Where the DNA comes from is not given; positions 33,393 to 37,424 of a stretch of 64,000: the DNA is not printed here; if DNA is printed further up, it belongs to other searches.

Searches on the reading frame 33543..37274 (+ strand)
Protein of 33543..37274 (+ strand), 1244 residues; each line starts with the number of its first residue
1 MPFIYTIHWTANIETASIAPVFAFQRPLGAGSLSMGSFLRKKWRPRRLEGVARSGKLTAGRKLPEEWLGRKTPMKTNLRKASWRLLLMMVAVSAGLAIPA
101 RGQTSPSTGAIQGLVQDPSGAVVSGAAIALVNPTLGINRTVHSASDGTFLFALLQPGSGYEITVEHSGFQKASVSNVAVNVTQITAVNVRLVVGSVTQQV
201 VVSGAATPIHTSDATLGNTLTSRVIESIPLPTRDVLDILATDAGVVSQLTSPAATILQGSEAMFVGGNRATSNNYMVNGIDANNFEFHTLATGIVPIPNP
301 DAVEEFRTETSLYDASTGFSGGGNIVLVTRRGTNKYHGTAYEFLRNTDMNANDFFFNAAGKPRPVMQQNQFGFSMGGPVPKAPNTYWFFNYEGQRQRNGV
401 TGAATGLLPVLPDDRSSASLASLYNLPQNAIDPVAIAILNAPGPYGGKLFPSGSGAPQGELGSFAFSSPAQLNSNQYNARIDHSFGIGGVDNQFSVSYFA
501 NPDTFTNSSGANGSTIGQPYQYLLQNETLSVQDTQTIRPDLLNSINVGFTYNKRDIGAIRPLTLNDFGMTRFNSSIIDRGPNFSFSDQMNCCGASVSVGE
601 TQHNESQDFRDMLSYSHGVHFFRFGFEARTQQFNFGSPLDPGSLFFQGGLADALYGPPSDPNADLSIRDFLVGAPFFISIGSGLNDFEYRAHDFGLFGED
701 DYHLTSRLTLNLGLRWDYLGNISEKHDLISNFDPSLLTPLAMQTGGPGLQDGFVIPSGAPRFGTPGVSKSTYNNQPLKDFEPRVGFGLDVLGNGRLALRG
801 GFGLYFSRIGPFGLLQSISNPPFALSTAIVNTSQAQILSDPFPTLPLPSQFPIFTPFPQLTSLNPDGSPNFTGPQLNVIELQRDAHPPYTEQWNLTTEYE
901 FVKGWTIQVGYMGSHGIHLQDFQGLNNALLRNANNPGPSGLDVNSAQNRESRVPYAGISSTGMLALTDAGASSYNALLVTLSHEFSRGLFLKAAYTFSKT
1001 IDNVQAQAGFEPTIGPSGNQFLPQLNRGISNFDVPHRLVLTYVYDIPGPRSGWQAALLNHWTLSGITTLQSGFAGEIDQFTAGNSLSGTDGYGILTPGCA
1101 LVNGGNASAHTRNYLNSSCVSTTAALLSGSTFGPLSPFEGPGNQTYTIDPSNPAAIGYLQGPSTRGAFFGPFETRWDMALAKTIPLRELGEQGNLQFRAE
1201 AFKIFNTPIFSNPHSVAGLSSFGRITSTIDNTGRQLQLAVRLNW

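Call 26: search_protein_families(library=pfam, proteins=[window:33543-37274:+], max_evalue=0.0001)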
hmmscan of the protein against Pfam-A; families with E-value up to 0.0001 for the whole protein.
window:33543-37274:+ (1244 aa): 2 families
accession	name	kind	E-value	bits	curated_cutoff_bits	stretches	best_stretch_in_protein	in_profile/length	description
PF25183.1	OMP_b-brl_4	-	3.5e-159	532.3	30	1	328-1237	1-838/838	Outer membrane beta barrel domain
PF13620.12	CarboxypepD_reg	-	6.2e-16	59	32.3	1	111-191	2-81/82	Carboxypeptidase regulatory-like domain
